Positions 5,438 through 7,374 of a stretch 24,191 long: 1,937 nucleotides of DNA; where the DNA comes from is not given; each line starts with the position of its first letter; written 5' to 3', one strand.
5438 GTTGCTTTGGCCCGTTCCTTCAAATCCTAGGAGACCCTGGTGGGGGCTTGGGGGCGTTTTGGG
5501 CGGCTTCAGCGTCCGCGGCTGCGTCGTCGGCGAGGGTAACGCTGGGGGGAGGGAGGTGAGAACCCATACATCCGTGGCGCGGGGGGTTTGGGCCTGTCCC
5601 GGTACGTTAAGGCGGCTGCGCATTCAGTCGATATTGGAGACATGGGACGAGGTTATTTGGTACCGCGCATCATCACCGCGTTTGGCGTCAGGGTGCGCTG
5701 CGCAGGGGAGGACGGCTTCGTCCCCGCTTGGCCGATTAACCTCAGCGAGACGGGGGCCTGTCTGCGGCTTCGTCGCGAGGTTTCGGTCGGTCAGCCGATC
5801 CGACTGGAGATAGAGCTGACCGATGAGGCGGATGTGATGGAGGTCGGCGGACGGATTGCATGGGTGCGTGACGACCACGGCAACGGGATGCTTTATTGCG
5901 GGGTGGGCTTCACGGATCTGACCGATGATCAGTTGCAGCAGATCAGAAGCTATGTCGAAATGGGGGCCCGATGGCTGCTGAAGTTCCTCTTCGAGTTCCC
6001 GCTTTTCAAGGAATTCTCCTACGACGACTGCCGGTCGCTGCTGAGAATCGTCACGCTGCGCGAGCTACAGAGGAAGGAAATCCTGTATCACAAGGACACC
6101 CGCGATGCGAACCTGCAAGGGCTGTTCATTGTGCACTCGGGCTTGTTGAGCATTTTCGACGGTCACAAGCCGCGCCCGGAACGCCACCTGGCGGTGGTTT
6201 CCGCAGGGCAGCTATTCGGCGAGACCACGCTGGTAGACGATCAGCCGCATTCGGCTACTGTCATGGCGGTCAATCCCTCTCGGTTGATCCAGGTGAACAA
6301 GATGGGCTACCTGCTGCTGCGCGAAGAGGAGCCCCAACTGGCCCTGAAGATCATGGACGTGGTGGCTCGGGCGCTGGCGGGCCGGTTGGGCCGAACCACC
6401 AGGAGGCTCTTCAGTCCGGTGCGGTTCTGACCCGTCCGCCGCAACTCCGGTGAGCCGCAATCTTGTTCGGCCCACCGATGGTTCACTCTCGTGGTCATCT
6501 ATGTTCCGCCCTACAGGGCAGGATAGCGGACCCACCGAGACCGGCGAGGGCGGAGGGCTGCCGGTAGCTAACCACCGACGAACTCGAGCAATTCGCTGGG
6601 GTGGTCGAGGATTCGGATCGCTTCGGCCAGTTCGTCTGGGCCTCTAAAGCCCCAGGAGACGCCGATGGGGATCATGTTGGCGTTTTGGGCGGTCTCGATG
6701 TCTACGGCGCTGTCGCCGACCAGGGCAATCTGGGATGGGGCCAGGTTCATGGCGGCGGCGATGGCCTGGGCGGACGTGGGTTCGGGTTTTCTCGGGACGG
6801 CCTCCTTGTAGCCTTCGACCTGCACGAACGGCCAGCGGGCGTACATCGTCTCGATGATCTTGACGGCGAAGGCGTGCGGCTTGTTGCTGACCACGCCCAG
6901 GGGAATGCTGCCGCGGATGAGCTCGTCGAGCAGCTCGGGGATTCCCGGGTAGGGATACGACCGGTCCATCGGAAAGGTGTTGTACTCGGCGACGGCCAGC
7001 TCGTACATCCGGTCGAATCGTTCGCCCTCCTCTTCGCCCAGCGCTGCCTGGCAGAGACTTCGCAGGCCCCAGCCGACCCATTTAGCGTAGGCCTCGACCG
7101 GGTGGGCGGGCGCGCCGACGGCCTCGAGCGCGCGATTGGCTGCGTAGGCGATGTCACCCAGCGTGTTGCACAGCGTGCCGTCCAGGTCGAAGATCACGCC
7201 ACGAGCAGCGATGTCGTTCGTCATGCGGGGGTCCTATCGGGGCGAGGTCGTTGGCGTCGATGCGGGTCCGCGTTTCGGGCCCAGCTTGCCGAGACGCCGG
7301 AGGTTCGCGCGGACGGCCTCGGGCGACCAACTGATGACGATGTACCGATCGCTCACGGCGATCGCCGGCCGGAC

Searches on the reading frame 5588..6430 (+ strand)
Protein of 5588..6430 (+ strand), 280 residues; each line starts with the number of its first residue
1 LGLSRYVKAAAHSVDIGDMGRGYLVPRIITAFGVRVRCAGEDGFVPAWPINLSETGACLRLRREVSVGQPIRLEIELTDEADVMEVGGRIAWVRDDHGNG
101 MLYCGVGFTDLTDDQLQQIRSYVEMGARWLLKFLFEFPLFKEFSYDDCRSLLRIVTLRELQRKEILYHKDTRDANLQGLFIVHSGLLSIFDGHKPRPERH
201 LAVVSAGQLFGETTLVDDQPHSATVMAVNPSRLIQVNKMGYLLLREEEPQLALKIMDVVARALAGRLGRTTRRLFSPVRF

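Call 19: search_protein_families(library=pfam, proteins=[window:5588-6430:+], max_evalue=0.001)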
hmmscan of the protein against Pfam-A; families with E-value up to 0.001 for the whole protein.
window:5588-6430:+ (280 aa): 2 families
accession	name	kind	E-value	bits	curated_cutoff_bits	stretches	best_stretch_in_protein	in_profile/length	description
PF07238.19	PilZ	-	5.4e-14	52.8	22.5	1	34-124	12-101/102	PilZ domain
PF00027.35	cNMP_binding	-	2.6e-12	47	27.5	1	158-238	2-79/89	Cyclic nucleotide-binding domain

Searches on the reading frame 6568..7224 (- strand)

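Call 19: search_protein_families(library=pfam, proteins=[window:6568-7224:-], max_evalue=0.001)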
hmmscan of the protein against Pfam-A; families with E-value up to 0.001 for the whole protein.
window:6568-7224:- (218 aa): 4 families
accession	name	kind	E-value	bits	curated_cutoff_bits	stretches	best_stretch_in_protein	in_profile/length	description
PF13419.12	HAD_2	-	4.4e-29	102.3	23.8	1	10-188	1-177/178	Haloacid dehalogenase-like hydrolase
PF00702.32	Hydrolase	-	5.1e-22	79.6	26.4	1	8-183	2-191/191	haloacid dehalogenase-like hydrolase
PF13242.12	Hydrolase_like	-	1.2e-09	38.3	22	1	145-202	3-61/75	HAD-hyrolase-like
PF12710.13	HAD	-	1.9e-08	35.4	27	1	10-179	1-188/189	haloacid dehalogenase-like hydrolase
